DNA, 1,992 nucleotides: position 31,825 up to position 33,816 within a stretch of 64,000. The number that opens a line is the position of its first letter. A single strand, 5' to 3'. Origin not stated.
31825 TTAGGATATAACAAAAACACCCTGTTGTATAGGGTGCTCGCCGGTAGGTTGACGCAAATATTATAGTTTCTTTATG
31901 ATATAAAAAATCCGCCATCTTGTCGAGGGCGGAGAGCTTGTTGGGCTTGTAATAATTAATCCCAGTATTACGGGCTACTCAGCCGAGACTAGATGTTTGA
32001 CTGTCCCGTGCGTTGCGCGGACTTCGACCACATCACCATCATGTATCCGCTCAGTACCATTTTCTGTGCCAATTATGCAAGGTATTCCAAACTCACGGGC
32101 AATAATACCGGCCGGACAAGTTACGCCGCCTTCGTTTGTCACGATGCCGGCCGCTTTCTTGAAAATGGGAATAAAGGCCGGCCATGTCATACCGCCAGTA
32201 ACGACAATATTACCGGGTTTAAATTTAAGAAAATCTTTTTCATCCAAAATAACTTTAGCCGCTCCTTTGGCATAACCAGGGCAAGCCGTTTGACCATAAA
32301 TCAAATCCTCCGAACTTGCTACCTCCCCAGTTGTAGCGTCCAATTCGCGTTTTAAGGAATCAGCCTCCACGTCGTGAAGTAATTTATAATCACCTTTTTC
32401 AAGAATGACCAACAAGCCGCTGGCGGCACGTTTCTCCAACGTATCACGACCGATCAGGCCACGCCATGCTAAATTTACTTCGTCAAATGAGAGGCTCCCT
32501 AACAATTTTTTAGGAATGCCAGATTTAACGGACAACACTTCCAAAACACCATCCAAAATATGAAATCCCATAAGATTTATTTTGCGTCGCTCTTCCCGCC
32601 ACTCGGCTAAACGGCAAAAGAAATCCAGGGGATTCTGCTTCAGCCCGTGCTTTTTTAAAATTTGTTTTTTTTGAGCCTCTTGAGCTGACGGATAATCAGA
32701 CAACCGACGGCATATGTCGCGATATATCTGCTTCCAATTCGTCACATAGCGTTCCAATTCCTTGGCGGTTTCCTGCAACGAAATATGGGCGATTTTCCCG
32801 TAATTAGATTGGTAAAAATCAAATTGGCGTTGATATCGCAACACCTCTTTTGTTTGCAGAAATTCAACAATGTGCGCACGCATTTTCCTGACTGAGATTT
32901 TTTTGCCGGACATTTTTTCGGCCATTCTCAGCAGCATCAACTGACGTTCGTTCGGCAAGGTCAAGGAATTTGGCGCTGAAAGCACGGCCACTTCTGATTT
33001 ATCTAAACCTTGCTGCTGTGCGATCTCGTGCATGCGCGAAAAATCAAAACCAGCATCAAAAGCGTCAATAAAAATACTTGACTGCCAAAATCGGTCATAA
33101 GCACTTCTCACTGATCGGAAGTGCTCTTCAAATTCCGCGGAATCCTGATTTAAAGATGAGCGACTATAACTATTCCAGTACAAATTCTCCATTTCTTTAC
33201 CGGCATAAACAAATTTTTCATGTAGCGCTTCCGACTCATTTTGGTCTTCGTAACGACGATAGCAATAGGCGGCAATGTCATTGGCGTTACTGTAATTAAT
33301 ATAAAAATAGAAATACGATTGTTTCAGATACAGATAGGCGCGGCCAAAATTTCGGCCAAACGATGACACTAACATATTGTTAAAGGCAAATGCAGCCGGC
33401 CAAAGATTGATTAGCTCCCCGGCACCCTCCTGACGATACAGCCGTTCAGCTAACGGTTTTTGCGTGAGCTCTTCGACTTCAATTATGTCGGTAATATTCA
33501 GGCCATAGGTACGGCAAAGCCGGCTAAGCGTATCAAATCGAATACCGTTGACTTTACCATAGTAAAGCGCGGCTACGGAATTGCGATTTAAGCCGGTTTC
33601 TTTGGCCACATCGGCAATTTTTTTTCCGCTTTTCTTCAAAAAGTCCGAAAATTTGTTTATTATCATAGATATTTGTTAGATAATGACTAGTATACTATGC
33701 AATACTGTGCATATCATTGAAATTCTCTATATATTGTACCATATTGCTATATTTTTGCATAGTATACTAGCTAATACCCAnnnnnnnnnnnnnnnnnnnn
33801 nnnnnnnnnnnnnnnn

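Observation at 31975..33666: HTH fused to a PEP-utilisers mobile domain with the phospho-His replaced by Pro (pseudo-enzyme regulator), paralogous to an intact kinase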

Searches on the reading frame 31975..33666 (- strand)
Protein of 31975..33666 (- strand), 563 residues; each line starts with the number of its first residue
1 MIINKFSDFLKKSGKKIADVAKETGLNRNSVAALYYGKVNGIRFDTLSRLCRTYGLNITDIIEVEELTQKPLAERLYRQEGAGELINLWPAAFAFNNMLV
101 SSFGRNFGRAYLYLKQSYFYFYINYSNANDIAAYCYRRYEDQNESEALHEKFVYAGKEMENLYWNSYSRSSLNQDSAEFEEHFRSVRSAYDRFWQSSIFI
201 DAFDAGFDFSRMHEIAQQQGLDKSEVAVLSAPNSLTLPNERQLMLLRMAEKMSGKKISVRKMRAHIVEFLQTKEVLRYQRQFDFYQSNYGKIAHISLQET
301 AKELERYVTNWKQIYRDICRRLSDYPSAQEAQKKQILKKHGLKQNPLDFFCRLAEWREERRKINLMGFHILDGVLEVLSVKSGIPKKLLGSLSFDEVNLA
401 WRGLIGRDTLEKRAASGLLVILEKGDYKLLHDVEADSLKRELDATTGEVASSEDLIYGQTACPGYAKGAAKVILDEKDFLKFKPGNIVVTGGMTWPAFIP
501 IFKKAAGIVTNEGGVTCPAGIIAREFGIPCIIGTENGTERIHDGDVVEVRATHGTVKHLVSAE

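Call 3: search_protein_families(library=pfam, proteins=[window:31975-33666:-], max_evalue=0.1)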
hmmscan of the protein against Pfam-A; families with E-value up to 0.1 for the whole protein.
window:31975-33666:- (563 aa): 6 families
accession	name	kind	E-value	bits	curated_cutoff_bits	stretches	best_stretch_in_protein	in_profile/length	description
PF00391.29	PEP-utilizers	-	1e-18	67.1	23.1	1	483-554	2-72/72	PEP-utilising enzyme, mobile domain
PF13443.12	HTH_26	-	1.4e-13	51.3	22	1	7-65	3-61/63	Cro/C1-type HTH DNA-binding domain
PF01381.28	HTH_3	-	0.001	19.5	23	1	10-60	5-54/55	Helix-turn-helix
PF12844.13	HTH_19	-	0.0023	18.2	30.2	1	11-64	9-61/64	Helix-turn-helix domain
PF13560.12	HTH_31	-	0.025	15.3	27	1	12-56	12-56/64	Helix-turn-helix domain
PF08281.18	Sigma70_r4_2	-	0.099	12.8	25.7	0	14-33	26-45/54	Sigma-70, region 4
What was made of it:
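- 31975..33666 (-): Gene for the 563-aa HTH / RIF-BD-like / swivel-domain regulator. Pfam HTH_26 and PEP-utilizers (call 3).
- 33463..33666 (-): Residues 1-68: Cro/C1 (XRE)-type HTH DNA-binding domain. HTH_26 51.3 bits (call 3).
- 31987..32310 (-): Residues 453-560: PEP-utilizers swivel phosphohistidine domain, catalytically dead. Pfam 67.1 bits (call 3).
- On Cro/C1 (XRE)-type HTH, Pfam HTH_26 / HTH_3 clan: HTH_26 scores 51.3 bits against a cut-off of 22, res 7-65 (call 3).
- On PEP-utilizers mobile (swivel phosphohistidine) domain, PF00391: 67.1 bits against a cut-off of 23.1 (call 3).
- Checked: Pfam gives HTH_26 at res 7-65 (51.3 bits, cut-off 22; E 1.4e-13) and PEP-utilizers at res 483-554 (67.1 bits, cut-off 23.1; E 1e-18) (call 3).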

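Call 4: search_protein_families(library=ncbifam, proteins=[window:31975-33666:-], max_evalue=0.1)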
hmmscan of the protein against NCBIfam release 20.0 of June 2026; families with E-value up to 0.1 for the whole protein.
window:31975-33666:- (563 aa): 26 families (the best 25 are shown)
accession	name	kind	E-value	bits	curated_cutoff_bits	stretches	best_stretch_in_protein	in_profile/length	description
NF005057.0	PRK06464.1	equivalog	1e-30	106.5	598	1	450-556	352-460/798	phosphoenolpyruvate synthase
TIGR01418.1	PEP_synth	equivalog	2.4e-28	98.9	739.75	1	451-555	349-455/784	pyruvate, water dikinase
NF006153.0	PRK08296.1-5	subfamily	4.2e-20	71.7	578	1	450-559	496-606/608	hypothetical protein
NF006151.0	PRK08296.1-3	equivalog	6.9e-18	64.5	693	1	453-557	498-601/604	hypothetical protein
NF052631.1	prodigiosin_PigC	equivalog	2.8e-17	61.9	1300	1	451-557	774-880/883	prodigiosin ligase PigC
NF004878.0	PRK06241.1-3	subfamily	5.3e-17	61.2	945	1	453-557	785-887/891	phosphoenolpyruvate synthase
NF006150.0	PRK08296.1-2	subfamily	7.1e-17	60.8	650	1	449-559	496-605/633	hypothetical protein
NF041857.1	RIF_Ptrans_rph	equivalog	2.9e-16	59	999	1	454-557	761-862/864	rifamycin-inactivating phosphotransferase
NF004879.0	PRK06241.1-4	equivalog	3.8e-16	58.4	976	1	453-557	764-866/868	phosphoenolpyruvate synthase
NF004877.0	PRK06241.1-2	subfamily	5.6e-16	58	866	1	453-559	764-868/869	phosphoenolpyruvate synthase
NF004881.0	PRK06241.2-2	equivalog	9e-16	57.3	883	1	448-558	783-889/898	phosphoenolpyruvate synthase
NF004880.0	PRK06241.2-1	equivalog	1.5e-14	52.9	972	1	458-557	738-835/837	phosphoenolpyruvate synthase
NF004978.0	PRK06354.1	subfamily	1.5e-13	50.1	462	1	457-557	484-583/590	pyruvate kinase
NF006149.0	PRK08296.1-1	equivalog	3.2e-13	48.9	730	1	451-557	460-565/568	hypothetical protein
NF052632.1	undecylprod_RedH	equivalog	5.6e-13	47.7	1350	1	452-557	771-876/880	undecylprodigiosin ligase RedH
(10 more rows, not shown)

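Call 6: find_homologous_proteins(query=window:31975-33666:-)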
Query window:31975-33666:- (563 aa): 9 proteins with E <= 0.001 among 8000 candidates.
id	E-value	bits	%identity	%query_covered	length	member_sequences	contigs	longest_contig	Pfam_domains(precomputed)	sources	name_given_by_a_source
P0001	0.0e+0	1208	94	100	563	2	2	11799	PF00391.30,PF13443.13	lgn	-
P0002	7.4e-156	538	46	99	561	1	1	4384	PF00391.30,PF13443.13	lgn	-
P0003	3.6e-151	523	45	99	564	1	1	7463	PF00391.30,PF13443.13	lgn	-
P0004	4.3e-69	252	33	86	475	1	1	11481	PF00391.30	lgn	-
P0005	2.6e-18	84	51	19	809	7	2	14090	PF00391.30,PF02896.25,PF01326.25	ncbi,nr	ncbi:MAG TPA: phosphoenolpyruvate synthase [Pyrodictium sp.]|nr:phosphoenolpyruvate synthase [Pyrodi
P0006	3.0e-14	71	46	18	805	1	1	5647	PF00391.30,PF02896.25,PF01326.25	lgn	-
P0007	3.6e-9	54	38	20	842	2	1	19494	PF00391.30,PF01326.25,PF27448.1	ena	-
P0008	1.5e-8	52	37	18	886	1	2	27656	PF00391.30,PF01326.25,PF27448.1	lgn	-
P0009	2.4e-5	41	30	21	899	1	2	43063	PF00391.30,PF01326.25,PF27448.1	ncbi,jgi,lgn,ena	jgi:pyruvate,water dikinase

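Call 13: find_encoding_contigs(protein=P0001, flank=10000)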
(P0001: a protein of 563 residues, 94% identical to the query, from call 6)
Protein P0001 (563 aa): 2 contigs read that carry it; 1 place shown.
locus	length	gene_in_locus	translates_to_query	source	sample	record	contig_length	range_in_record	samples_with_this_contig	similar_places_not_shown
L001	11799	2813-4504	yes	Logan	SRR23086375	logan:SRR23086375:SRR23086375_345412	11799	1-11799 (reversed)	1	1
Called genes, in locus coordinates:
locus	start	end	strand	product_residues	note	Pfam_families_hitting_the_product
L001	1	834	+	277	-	?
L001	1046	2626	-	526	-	PF02310:B12-binding, PF04055:Radical_SAM (weak)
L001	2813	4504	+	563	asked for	PF13443:HTH_26, PF00391:PEP-utilizers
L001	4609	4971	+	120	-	-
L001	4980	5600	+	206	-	PF00173:Cyt-b5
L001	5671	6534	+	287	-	PF00892:EamA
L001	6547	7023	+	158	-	PF03073:TspO_MBR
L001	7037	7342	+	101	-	-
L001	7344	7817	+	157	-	PF03358:FMN_red (weak), PF12682:Flavodoxin_4, PF12724:Flavodoxin_5 (faint)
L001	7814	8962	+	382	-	PF13439:Glyco_transf_4, PF13579:Glyco_trans_4_4, PF20706:GT4-conflict, PF00534:Glycos_transf_1, PF13692:Glyco_trans_1_4, PF13524:Glyco_trans_1_2 (weak)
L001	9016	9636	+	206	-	PF07853:DUF1648, PF13630:SdpI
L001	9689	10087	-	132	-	PF09685:MamF_MmsF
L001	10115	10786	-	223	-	-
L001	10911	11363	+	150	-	PF00072:Response_reg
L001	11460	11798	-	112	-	?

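Call 14: find_encoding_contigs(protein=P0002, flank=10000)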
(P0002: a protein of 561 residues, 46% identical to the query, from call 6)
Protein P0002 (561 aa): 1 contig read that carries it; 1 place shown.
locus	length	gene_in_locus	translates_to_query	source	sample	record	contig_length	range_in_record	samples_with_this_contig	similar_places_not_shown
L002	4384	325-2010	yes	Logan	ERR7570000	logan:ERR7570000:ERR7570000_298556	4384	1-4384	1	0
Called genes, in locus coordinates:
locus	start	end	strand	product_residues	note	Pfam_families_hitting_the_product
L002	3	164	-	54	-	?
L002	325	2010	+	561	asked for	PF13443:HTH_26, PF00391:PEP-utilizers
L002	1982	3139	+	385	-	-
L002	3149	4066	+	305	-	PF00892:EamA (weak)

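Call 15: find_encoding_contigs(protein=P0003, flank=10000)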
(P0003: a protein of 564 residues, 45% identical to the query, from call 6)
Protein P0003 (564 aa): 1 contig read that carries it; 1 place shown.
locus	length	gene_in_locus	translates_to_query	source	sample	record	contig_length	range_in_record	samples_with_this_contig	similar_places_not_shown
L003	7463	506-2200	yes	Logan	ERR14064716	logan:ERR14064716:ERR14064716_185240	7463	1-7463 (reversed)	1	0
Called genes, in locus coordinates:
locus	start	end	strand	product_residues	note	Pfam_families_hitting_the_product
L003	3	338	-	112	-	?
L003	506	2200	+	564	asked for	PF13443:HTH_26 (weak), PF00391:PEP-utilizers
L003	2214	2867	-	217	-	-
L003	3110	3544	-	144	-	-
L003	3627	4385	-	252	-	PF01955:CbiZ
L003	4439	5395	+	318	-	PF03186:CobD_Cbib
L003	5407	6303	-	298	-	-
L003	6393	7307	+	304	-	PF00892:EamA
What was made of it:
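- Tried and rejected: An EamA gene lies downstream in the window, L001 and L002, and 4 kb away in L003 (calls 13-15).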

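Call 16: find_encoding_contigs(protein=P0004, flank=10000)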
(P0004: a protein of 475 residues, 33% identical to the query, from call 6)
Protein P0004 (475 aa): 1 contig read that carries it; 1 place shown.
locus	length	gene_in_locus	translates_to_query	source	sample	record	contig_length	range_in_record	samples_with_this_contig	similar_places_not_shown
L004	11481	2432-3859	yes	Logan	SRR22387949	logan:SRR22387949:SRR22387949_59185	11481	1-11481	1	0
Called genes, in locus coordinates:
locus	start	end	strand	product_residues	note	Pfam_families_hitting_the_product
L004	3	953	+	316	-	?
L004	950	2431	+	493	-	PF00391:PEP-utilizers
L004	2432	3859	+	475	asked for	PF00391:PEP-utilizers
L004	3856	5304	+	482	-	PF00391:PEP-utilizers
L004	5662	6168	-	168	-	-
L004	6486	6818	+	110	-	PF01780:Ribosomal_L37ae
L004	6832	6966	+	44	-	-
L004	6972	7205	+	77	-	PF09341:Pcc1 (weak)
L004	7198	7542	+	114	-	PF01920:Prefoldin_2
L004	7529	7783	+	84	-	PF03685:UPF0147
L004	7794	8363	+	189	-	PF05552:MS_channel_1st_1 (weak), PF00924:MS_channel_2nd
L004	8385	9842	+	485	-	PF04607:RelA_SpoT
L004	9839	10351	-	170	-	-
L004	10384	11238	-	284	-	PF01944:SpoIIM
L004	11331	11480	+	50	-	?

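Call 25: search_solved_structures(query=A1, max_evalue=1, show_alignments=2)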
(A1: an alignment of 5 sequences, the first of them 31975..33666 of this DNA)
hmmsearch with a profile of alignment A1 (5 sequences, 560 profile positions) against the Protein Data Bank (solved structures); distinct sequences matched with E-value up to 1: 36.
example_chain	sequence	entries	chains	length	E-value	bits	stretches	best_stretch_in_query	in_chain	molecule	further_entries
8a8e_A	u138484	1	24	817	1.3e-33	119.6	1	428-555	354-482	Phosphoenolpyruvate synthase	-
9dae_A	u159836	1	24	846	6.1e-31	110.8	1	430-553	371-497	Phosphoenolpyruvate synthase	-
2ols_A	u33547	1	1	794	2.9e-23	85.4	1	439-551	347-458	Phosphoenolpyruvate synthase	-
5fbs_A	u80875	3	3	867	4e-18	68.4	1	378-554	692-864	Phosphoenolpyruvate synthase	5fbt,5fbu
5hv2_A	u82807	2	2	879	4.1e-18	68.4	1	378-554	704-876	Phosphoenolpyruvate synthase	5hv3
5hv1_A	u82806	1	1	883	4.1e-18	68.4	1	378-554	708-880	Phosphoenolpyruvate synthase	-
2e28_A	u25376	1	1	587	1.1e-15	60.5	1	455-553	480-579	Pyruvate kinase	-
3t05_A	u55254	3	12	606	9.7e-10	40.8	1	454-552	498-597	Pyruvate kinase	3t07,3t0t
5jvn_A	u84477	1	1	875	8.2e-09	37.7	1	450-533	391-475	Pyruvate, phosphate dikinase, chloroplastic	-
5jvj_A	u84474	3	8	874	1.8e-08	36.6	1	450-533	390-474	Pyruvate, phosphate dikinase, chloroplastic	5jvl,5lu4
2wqd_A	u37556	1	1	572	9.9e-08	34.1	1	504-553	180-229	PHOSPHOENOLPYRUVATE-PROTEIN PHOSPHOTRANSFERASE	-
3eza_A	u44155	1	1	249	1.2e-07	33.8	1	474-551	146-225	PHOSPHOTRANSFERASE SYSTEM, ENZYME I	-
1zym_A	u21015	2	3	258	1.4e-07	33.6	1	474-551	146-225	ENZYME I | Phosphoenolpyruvate-protein phosphotransferase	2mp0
1eza_A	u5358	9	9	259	1.4e-07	33.6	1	474-551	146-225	ENZYME I | PHOSPHOTRANSFERASE SYSTEM, ENZYME I | PROTEIN (PHOSPHOTRANSFER SYSTEM, ENZYME I)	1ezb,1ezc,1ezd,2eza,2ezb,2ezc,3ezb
1vbg_A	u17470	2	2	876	1.5e-07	33.6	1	454-531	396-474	pyruvate,orthophosphate dikinase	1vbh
2fm4_A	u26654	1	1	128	2.3e-07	33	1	458-531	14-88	Pyruvate, phosphate dikinase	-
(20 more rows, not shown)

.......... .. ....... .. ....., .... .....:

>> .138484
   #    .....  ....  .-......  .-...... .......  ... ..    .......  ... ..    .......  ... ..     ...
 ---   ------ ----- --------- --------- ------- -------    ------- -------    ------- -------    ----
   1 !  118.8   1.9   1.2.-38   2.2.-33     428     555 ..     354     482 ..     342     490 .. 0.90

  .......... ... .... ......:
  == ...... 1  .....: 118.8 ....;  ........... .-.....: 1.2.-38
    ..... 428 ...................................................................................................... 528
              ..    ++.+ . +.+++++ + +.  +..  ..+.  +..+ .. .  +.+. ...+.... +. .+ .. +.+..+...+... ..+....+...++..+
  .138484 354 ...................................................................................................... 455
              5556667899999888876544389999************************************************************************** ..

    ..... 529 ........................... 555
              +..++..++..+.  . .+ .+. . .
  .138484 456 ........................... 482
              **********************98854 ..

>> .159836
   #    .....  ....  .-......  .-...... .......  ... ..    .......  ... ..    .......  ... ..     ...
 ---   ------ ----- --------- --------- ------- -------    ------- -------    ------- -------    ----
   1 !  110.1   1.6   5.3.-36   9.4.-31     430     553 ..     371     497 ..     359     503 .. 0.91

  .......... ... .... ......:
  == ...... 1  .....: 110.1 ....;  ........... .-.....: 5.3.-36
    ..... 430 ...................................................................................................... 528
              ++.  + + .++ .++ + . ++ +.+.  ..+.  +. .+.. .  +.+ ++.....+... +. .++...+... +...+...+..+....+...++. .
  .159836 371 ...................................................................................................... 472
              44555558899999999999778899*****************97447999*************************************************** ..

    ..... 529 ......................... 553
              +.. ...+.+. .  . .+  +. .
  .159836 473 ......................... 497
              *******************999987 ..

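Call 27: list_cluster_members(proteins=[window:31975-33666:-, window:5612-7735:+, window:16998-20426:-, window:30951-31844:-, window:30457-30933:-])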
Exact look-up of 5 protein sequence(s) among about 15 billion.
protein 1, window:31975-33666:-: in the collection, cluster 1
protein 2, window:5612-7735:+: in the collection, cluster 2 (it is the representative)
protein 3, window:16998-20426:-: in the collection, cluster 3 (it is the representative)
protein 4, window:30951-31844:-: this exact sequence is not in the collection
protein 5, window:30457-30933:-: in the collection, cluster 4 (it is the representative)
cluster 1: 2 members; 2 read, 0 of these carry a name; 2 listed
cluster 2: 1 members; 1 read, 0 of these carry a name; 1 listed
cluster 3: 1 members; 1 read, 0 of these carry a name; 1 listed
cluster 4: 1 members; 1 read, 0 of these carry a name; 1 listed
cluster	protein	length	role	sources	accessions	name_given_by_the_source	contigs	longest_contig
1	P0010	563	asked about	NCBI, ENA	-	-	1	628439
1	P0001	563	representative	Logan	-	-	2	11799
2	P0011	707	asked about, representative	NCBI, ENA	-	-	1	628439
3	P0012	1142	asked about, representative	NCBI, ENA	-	-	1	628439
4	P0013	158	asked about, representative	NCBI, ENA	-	-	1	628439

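Call 31: predict_structure(alignment_id=A1)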
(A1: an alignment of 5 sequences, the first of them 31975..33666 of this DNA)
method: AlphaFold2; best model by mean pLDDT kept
length: 563 residues; sequences in the alignment: 5
mean_pLDDT: 75.7   pTM: 0.60
mean pLDDT of the five models: 75.7, 62.9, 59.7, 58.5, 58.5
residues with pLDDT >= 90: 54; 70-90: 364; 50-70: 108; < 50: 37
segments of 3 or more residues with pLDDT < 50: 65-81, 287-293, 445-452, 561-563
pLDDT, mean of each block of 10 residues (from residue 1): 75 87 86 74 76 84 50 40 63 62 57 58 66 82 80 85 69 73 84 81 75 89 86 82 83 72 81 78 56 61 78 76 86 95 92 85 79 82 83 80 84 75 66 70 49 64 84 81 90 69 91 67 84 78 88 75 38
secondary structure, 60 per line:
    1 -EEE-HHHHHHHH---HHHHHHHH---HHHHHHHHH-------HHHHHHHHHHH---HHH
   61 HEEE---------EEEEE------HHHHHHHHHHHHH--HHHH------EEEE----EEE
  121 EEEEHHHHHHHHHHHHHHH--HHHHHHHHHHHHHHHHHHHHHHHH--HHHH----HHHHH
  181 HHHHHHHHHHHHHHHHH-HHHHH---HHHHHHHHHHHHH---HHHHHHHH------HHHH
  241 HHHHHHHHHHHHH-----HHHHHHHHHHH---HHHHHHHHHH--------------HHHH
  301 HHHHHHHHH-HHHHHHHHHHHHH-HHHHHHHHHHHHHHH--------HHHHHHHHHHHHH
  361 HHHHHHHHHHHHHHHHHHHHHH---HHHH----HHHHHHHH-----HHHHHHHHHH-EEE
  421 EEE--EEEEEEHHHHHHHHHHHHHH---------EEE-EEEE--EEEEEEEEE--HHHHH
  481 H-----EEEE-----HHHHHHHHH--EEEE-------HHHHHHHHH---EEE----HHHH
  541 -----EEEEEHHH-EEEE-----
elements in order: E2-4 H6-13 H17-24 H28-36 H44-54 H58-61 E62-64 E74-78 H85-97 H100-103 E110-113 E118-124 H125-139 H142-165 H168-171 H176-197 H199-203 H207-219 H223-230 H237-253 H259-269 H273-282 H297-309 H311-323 H325-339 H348-382 H386-389 H394-401 H407-416 E418-423 E426-431 H432-445 E455-457 E459-462 E465-473 H476-481 E487-490 H496-504 E507-510 H518-526 E530-532 H537-540 E546-550 E555-558

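Call 35: fold_search(model_id=the predicted structure, library=pdb)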
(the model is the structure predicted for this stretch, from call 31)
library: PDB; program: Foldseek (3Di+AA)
matches with E <= 10: 477; with E <= 0.001: 22
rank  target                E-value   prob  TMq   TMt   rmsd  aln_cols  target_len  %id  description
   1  5hv2                  5.9e-11  1.00  0.26  0.20  16.7       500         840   19  Rifampin phosphotransferase G527Y mutant from Listeria monocytogenes (released 2016-03-30)
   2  5fbu                  6.4e-11  1.00  0.37  0.30  14.4       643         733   17  Crystal structure of rifampin phosphotransferase RPH-Lm from Listeria monocytogenes in complex with rifampin-phosphate (released 2015-12-30)
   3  5fbt                  1.5e-10  1.00  0.36  0.29  13.2       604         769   18  Crystal structure of rifampin phosphotransferase RPH-Lm from Listeria monocytogenes in complex with rifampin (released 2015-12-30)
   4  5fbs                  2.3e-10  1.00  0.38  0.30  15.2       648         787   15  Crystal structure of rifampin phosphotransferase RPH-Lm from Listeria monocytogenes in complex with ADP and magnesium (released 2016-01-13)
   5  5hv1                  2.5e-09  1.00  0.31  0.23  12.9       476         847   20  Rifampin phosphotransferase in complex with AMPPNP and rifampin from Listeria monocytogenes (released 2016-03-30)
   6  5hv3                  3.3e-09  1.00  0.25  0.19  16.5       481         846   19  Rifampin phosphotransferase G527Y mutant in complex with AMPPNP from Listeria monocytogenes (released 2016-03-30)
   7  2e28                  6.0e-06  1.00  0.19  0.18  24.7       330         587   18  Crystal structure analysis of pyruvate kinase from Bacillus stearothermophilus (released 2008-02-05)
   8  5jvl_A                1.6e-05  1.00  0.17  0.11  21.2       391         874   16  C4-type pyruvate phospate dikinase: nucleotide binding domain with bound ATP analogue (released 2017-04-05)
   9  5jvl_C                1.7e-05  1.00  0.17  0.11  21.3       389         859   14  C4-type pyruvate phospate dikinase: nucleotide binding domain with bound ATP analogue (released 2017-04-05)
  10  1kbl                  2.0e-05  1.00  0.17  0.11  20.9       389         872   12  PYRUVATE PHOSPHATE DIKINASE (released 2002-01-30)
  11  5jvj_B                2.2e-05  1.00  0.17  0.12  14.9       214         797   20  C4-type pyruvate phosphate dikinase: different conformational states of the nucleotide binding domain in the dimer (released 2017-04-05)
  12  5lu4_A                2.3e-05  1.00  0.17  0.12  21.4       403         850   15  C4-type pyruvate phosphate dikinase: conformational intermediate of central domain in the swiveling mechanism (released 2017-05-24)
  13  3t05_A                2.5e-05  1.00  0.18  0.18  25.1       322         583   13  Crystal structure of S. aureus Pyruvate Kinase (released 2011-10-26)
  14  5jvj_A                2.8e-05  1.00  0.17  0.11  20.2       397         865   15  C4-type pyruvate phosphate dikinase: different conformational states of the nucleotide binding domain in the dimer (released 2017-04-05)
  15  2r82                  2.9e-05  1.00  0.17  0.11  23.2       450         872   15  Pyruvate phosphate dikinase (PPDK) triple mutant R219E/E271R/S262D adapts a second conformational state (released 2008-01-01)
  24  2fm4_MODEL_1_A        1.4e-03  1.00  0.16  0.61   4.7       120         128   26  NMR structure of the phosphoryl carrier domain of pyruvate phosphate dikinase (released 2006-10-03)
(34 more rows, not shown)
